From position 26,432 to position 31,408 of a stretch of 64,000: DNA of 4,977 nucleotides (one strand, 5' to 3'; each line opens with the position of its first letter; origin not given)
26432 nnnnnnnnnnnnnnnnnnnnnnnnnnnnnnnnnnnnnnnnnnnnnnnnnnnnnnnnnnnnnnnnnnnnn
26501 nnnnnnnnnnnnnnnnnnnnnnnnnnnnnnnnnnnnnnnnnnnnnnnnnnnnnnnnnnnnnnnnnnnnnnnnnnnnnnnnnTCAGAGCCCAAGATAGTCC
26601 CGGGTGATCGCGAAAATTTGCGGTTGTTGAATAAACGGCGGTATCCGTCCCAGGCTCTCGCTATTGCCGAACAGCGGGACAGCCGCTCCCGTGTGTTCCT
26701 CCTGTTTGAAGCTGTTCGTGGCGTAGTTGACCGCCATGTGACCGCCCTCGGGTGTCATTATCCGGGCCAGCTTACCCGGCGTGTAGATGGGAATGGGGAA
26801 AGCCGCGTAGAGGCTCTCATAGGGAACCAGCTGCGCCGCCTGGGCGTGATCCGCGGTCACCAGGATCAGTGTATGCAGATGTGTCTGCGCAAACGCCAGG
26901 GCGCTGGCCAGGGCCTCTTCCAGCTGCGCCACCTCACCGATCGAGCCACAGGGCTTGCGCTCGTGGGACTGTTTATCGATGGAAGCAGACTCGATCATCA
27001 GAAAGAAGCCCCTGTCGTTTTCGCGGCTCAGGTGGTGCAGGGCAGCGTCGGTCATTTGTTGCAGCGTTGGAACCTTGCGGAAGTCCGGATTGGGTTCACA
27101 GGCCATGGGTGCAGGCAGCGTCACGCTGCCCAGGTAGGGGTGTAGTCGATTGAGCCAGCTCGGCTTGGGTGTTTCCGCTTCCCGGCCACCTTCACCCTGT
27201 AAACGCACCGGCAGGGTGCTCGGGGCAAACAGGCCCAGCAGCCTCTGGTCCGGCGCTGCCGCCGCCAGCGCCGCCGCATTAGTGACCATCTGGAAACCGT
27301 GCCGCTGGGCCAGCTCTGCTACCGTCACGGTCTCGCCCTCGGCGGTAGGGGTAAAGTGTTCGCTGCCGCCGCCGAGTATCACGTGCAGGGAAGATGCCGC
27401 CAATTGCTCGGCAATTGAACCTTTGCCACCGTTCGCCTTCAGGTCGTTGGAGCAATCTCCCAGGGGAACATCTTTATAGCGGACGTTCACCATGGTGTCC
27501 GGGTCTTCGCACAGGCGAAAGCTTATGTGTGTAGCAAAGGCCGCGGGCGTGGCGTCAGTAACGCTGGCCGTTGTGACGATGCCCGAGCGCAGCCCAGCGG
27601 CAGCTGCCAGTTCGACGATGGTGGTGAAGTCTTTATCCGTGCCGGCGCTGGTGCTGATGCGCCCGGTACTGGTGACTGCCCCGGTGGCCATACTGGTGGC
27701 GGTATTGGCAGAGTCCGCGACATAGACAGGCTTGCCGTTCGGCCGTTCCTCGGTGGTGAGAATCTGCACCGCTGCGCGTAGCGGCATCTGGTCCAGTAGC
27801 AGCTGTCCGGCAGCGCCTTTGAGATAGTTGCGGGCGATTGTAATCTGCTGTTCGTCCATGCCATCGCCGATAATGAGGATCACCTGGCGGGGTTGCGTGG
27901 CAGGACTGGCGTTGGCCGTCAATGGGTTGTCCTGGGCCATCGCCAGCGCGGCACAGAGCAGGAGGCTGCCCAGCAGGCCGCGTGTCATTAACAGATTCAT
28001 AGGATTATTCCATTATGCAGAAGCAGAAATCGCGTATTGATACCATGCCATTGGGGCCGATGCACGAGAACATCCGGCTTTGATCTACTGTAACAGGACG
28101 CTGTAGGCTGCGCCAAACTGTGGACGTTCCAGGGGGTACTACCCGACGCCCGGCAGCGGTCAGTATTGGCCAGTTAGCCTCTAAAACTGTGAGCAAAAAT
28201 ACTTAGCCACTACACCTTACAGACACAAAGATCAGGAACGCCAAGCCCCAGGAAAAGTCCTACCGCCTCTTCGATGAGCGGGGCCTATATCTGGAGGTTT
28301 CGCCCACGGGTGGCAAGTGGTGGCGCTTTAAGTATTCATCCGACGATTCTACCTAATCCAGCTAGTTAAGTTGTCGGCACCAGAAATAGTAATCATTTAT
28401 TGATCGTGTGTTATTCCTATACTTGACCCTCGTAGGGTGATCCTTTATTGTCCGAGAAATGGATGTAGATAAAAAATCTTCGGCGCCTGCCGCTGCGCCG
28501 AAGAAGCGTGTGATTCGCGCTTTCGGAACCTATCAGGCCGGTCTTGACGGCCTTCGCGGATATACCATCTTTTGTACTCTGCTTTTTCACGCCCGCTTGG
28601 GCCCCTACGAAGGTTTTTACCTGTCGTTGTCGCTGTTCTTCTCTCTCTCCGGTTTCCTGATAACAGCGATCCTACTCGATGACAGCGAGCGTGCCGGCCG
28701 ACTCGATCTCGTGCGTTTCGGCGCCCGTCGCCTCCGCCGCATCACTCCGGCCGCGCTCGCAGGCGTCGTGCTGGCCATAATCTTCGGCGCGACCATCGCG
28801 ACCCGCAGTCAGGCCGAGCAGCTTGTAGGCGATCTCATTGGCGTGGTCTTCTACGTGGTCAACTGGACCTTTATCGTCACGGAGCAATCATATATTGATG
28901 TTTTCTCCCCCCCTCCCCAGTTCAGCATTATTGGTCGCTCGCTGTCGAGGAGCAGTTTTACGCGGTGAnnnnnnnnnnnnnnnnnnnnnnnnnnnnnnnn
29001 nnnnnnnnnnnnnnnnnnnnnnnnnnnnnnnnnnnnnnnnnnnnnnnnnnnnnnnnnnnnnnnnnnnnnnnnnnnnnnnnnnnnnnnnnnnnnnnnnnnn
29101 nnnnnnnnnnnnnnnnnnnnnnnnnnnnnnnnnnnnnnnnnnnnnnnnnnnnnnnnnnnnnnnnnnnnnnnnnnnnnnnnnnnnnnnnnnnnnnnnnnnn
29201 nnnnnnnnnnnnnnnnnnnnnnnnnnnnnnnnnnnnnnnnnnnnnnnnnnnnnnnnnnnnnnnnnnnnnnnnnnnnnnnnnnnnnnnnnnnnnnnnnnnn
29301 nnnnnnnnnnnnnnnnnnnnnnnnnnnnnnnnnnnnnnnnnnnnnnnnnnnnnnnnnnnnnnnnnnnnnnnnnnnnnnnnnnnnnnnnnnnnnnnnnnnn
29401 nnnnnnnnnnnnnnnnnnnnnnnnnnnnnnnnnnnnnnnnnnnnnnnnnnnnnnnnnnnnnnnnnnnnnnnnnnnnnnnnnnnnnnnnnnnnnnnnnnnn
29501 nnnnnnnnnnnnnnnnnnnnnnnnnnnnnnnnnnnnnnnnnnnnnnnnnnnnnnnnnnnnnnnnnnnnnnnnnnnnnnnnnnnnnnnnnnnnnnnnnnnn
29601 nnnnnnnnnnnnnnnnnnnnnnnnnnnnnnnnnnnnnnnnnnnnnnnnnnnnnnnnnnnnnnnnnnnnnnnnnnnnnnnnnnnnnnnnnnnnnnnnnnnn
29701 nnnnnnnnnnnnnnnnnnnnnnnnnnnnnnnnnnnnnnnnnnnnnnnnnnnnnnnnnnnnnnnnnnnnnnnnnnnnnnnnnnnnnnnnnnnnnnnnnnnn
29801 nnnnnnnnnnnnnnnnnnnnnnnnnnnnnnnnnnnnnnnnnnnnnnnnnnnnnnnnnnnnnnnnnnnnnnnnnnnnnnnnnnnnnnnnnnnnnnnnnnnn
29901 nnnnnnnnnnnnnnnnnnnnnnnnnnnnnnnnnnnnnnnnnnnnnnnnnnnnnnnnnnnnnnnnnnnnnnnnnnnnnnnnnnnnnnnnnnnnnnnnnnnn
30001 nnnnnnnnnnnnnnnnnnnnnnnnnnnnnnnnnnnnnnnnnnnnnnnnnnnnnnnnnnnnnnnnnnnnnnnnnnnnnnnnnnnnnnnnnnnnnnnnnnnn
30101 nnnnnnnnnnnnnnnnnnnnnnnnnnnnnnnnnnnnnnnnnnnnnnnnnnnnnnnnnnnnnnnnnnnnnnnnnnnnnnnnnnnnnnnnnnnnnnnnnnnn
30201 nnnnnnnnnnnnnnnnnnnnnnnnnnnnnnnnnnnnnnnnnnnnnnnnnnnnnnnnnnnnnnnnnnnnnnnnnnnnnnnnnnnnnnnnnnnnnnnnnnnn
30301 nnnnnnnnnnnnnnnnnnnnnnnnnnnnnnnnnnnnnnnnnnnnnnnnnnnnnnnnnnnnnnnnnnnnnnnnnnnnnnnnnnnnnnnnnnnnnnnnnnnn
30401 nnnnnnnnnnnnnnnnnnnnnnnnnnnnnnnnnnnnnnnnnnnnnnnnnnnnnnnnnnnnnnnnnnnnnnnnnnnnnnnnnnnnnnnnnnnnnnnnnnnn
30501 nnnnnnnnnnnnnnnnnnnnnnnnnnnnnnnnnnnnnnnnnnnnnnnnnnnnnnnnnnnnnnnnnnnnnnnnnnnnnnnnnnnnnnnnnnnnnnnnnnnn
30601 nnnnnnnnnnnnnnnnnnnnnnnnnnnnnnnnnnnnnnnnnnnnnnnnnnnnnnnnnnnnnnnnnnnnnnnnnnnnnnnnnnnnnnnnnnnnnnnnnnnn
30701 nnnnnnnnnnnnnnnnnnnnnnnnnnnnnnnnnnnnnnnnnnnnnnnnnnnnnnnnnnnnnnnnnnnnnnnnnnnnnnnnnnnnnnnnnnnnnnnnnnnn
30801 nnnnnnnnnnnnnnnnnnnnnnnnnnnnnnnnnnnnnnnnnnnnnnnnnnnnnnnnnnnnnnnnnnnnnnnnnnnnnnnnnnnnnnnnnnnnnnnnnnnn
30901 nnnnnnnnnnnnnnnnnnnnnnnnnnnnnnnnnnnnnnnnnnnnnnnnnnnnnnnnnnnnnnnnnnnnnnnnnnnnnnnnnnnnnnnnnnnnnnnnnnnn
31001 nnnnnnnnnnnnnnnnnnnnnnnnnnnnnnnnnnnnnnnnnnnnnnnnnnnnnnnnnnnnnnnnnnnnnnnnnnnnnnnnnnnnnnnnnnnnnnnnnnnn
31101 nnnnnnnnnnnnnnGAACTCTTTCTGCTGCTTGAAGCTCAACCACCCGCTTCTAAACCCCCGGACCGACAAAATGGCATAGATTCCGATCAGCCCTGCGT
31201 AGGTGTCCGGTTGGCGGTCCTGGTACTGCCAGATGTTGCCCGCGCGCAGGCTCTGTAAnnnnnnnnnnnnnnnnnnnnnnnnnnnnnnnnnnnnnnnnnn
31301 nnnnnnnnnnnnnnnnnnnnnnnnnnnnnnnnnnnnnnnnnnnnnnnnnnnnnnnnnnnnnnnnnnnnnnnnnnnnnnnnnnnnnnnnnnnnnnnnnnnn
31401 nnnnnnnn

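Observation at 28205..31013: GC-rich islet: integrase remnant plus OafA-like acyltransferase-3/SGNH gene interrupted at a poly-C tract, candidate phase-variable surface O-acetylase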

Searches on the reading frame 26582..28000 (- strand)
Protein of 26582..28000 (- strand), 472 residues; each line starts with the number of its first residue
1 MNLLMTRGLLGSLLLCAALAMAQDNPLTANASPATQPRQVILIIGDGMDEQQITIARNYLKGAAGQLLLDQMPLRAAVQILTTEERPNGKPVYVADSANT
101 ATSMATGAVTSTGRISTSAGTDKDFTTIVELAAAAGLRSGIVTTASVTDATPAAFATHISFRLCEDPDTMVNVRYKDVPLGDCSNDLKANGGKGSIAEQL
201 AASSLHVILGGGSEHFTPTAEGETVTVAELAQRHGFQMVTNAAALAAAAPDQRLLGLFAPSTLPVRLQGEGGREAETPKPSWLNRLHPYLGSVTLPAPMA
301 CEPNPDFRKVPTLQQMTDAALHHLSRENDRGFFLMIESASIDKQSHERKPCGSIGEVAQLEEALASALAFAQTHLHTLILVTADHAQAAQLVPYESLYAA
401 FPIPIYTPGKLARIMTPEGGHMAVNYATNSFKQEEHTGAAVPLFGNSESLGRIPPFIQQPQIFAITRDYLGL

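Call 41: search_protein_families(library=pfam, proteins=[window:26582-28000:-], max_evalue=0.0001)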
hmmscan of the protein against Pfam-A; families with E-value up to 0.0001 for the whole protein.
window:26582-28000:- (472 aa): 1 family
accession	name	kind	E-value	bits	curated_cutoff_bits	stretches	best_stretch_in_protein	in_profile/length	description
PF00245.25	Alk_phosphatase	-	3.9e-64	217.6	24.4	1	38-407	2-327/423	Alkaline phosphatase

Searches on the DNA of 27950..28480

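Call 36: search_rna_families(source=window, start=27950, end=28480, threshold=evalue, max_evalue=5)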
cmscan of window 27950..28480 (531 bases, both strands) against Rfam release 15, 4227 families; matches with E-value up to 5: 0.
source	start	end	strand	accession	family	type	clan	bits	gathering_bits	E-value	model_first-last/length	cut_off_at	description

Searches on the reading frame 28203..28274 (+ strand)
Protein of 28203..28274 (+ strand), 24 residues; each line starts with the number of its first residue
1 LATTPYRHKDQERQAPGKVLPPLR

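Call 7: search_protein_families(library=pfam, proteins=[window:28203-28274:+], max_evalue=0.01)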
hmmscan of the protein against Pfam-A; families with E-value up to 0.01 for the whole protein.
seq(24 aa): 0 families

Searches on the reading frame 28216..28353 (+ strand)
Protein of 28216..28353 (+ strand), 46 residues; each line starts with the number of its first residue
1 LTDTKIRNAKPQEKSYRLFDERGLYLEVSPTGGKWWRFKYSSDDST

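Call 7: search_protein_families(library=pfam, proteins=[window:28216-28353:+], max_evalue=0.01)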
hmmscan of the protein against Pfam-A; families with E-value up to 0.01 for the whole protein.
seq(46 aa): 1 family
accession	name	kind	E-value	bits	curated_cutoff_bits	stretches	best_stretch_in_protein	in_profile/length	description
PF13356.12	Arm-DNA-bind_3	-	5.4e-12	46.1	27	1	1-41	1-39/83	Arm DNA-binding domain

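Call 8: search_protein_families(library=ncbifam, proteins=[window:28216-28353:+], max_evalue=0.01)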
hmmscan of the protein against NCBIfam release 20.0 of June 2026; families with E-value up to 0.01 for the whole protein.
seq(46 aa): 1 family
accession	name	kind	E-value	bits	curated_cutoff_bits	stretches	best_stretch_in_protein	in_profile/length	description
NF007246.0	PRK09692.1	domain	6e-07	28.4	434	1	1-41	8-48/413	integrase domain-containing protein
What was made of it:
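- Closest known: Mycobacterium smegmatis SucT. Different: Length and C-terminal organisation differ (call 8).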

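Call 57: search_protein_families(library=phrogs, proteins=[window:28216-28353:+], max_evalue=0.001)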
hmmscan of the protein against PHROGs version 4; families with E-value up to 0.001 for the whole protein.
seq(46 aa): 3 families
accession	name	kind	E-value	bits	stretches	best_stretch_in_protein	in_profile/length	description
phrog_3423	-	unknown function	5.7e-17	63.1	1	1-41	8-48/157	-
phrog_1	-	integration and excision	1.7e-06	28.6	1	1-41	93-129/611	integrase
phrog_32081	-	unknown function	8.8e-06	26.5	1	1-25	3-27/56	-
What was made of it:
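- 28216..28356 (+): Dead N-terminal stub (about 40 aa plus a short tail to a TAA) of a P4-type tyrosine integrase. Only the arm-DNA-binding domain remains. PHROG integrase hits (calls 7, 8, 57).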

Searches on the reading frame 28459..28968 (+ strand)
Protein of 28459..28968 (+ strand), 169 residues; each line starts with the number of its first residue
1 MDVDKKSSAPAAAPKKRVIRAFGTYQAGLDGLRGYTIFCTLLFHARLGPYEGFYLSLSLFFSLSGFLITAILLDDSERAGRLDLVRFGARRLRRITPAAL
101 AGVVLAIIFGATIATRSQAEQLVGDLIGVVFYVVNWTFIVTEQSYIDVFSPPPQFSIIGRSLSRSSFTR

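Call 23: list_cluster_members(proteins=[P0002, window:28459-28965:+, P0001, P0003, P0004])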
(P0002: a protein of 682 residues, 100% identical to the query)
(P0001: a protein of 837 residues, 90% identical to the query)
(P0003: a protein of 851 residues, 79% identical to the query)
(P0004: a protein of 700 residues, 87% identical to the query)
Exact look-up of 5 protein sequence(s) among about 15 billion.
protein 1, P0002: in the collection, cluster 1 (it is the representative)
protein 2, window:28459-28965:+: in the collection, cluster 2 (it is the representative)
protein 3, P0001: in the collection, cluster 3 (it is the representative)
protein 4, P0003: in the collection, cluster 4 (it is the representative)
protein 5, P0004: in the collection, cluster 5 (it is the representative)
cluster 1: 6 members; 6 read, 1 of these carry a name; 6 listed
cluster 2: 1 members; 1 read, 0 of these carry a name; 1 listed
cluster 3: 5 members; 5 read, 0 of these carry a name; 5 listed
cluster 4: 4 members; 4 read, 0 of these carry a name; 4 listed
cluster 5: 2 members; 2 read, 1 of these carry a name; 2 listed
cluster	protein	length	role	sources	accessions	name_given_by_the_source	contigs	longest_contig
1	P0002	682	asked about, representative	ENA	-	-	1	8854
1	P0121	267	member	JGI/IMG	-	hypothetical protein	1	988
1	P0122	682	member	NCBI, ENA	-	-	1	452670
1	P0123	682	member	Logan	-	-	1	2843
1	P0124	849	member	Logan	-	-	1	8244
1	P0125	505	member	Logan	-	-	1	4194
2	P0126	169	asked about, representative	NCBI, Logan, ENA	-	-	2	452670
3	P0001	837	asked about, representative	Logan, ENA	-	-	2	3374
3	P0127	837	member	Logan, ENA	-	-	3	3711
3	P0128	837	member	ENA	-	-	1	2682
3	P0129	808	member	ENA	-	-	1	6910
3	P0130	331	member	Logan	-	-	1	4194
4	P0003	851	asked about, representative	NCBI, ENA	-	-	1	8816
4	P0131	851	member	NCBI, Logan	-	-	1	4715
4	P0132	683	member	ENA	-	-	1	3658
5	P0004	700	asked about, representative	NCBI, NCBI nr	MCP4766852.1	MAG: acyltransferase, partial [Gammaproteobacteria bacterium] | acyltransferase [Gammaproteobacteria bacterium]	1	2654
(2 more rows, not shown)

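Call 24: find_encoding_contigs(protein=P0124, flank=10000)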
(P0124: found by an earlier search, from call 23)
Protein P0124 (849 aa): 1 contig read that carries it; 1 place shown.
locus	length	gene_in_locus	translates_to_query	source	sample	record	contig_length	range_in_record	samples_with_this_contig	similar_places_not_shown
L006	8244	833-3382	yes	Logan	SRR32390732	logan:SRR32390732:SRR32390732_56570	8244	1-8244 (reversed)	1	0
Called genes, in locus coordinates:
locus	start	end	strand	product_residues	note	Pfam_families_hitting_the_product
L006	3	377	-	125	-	?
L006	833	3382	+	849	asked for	PF01757:Acyl_transf_3, PF19040:SGNH, PF04311:DUF459 (weak)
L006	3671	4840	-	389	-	PF00364:Biotin_lipoyl, PF00198:2-oxoacid_dh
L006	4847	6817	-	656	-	PF00676:E1_dh, PF13292:DXP_synthase_N (weak), PF02779:Transket_pyr, PF02780:Transketolase_C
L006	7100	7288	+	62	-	-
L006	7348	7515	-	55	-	-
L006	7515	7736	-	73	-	PF05598:DUF772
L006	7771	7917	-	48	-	-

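Call 25: find_encoding_contigs(protein=P0123, flank=10000)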
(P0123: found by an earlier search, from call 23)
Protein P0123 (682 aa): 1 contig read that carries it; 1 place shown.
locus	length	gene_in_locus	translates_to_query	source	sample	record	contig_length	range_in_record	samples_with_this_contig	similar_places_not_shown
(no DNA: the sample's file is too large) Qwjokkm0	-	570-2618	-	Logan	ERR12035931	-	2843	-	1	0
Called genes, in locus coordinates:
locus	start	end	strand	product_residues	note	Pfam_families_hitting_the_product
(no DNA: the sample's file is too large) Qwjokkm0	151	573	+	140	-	-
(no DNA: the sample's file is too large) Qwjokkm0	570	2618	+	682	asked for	PF19040:SGNH, PF04311:DUF459 (weak)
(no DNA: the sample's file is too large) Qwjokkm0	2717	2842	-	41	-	?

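Call 26: find_encoding_contigs(protein=P0132, flank=10000)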
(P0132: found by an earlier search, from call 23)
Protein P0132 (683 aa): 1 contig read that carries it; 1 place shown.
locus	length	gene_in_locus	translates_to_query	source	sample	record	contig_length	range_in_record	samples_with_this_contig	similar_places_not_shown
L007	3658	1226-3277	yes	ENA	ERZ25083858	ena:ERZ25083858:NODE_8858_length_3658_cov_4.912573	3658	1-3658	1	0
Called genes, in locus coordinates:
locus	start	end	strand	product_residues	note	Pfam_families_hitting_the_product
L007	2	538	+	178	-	?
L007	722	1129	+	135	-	PF01757:Acyl_transf_3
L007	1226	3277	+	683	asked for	PF01757:Acyl_transf_3 (weak), PF19040:SGNH, PF04311:DUF459 (weak)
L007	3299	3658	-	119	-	?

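Call 27: find_encoding_contigs(protein=P0125, flank=10000)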
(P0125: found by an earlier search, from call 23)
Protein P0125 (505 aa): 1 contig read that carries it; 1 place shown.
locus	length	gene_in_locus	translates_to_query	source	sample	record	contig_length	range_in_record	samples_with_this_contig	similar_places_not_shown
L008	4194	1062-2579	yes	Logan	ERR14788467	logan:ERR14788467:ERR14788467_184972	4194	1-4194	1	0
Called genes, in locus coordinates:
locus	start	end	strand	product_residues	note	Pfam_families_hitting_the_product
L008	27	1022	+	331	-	PF01757:Acyl_transf_3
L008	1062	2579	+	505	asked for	PF19040:SGNH, PF04311:DUF459 (weak)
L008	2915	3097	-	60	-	-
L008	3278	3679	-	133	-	-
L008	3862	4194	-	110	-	?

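Call 31: find_encoding_contigs(protein=window:28459-28968:+, flank=3000, max_places=10)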
Protein window:28459-28968:+ (169 aa): 2 contigs read that carry it; 2 places shown.
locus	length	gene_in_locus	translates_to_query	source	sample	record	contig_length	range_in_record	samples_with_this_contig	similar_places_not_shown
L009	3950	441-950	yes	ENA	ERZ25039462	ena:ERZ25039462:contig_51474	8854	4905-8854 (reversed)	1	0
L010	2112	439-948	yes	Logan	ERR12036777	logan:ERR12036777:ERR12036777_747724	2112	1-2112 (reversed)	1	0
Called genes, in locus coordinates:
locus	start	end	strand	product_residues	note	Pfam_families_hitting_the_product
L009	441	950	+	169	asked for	-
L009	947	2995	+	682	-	PF19040:SGNH, PF04311:DUF459 (weak)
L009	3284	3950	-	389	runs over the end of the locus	PF00364:Biotin_lipoyl, PF00198:2-oxoacid_dh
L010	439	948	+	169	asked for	-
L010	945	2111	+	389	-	?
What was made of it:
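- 28459..28968 (+): ORF A, 169 aa. It holds the N-terminal 150 residues of the enzyme (TMH1-4 with the R-X10-H, FFxLSG and RXXR motifs) plus a 19-aa out-of-frame tail. The exact protein is on record from the 452,670-bp NCBI/ENA contig, ENA ERZ25039462 and Logan ERR12036777 (calls 23, 31).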

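Call 57: search_protein_families(library=phrogs, proteins=[P0124], max_evalue=0.001)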
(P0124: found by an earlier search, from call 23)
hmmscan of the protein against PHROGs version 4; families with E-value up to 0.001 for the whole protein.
P0124 (849 aa): 2 families
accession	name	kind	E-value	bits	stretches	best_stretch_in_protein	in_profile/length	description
phrog_6705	-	moron, auxiliary metabolic gene and host takeover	6.6e-64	217.3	1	24-424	7-390/647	O-antigen acetylase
phrog_3333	-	other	1.6e-24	87.6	1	28-370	8-356/372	O-acetyltransferase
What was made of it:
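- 28459..31013 (+): AT3-SGNH acyltransferase gene, 851 aa if the tract is C8, interrupted by a -1 frameshift. AT3 domain at about 28537-29534. Extra non-catalytic alpha/beta domain at about 29730-30293. SGNH domain at about 30306-30959. PHROG O-antigen acetylase, E 7e-64 (call 57).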

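Call 58: search_solved_structures(query=P0124, max_evalue=0.01)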
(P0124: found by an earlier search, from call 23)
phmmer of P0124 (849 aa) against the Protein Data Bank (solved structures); distinct sequences matched with E-value up to 0.01: 0.
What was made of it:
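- Tried and rejected: PDB sequence search: no hits (call 58).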

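Call 66: search_protein_families(library=pfam, proteins=[L008:3278-3679:-, L008:2915-3097:-, L006:3-377:-], max_evalue=0.01)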
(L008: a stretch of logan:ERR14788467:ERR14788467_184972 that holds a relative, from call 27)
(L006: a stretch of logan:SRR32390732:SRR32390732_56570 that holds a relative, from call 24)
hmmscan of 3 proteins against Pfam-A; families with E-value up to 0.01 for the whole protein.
L008:3278-3679:- (133 aa): 0 families

L008:2915-3097:- (60 aa): 0 families

L006:3-377:- (125 aa): 1 family
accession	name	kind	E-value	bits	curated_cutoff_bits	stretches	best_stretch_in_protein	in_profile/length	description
PF00245.25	Alk_phosphatase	-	4.1e-09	36.3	24.4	1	38-119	2-82/423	Alkaline phosphatase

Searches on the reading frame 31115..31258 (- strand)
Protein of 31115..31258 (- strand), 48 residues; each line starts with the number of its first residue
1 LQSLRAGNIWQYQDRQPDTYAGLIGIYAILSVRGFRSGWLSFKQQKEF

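Call 66: search_protein_families(library=pfam, proteins=[window:31115-31258:-], max_evalue=0.01)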
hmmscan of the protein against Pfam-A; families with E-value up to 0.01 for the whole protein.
seq(48 aa): 0 families
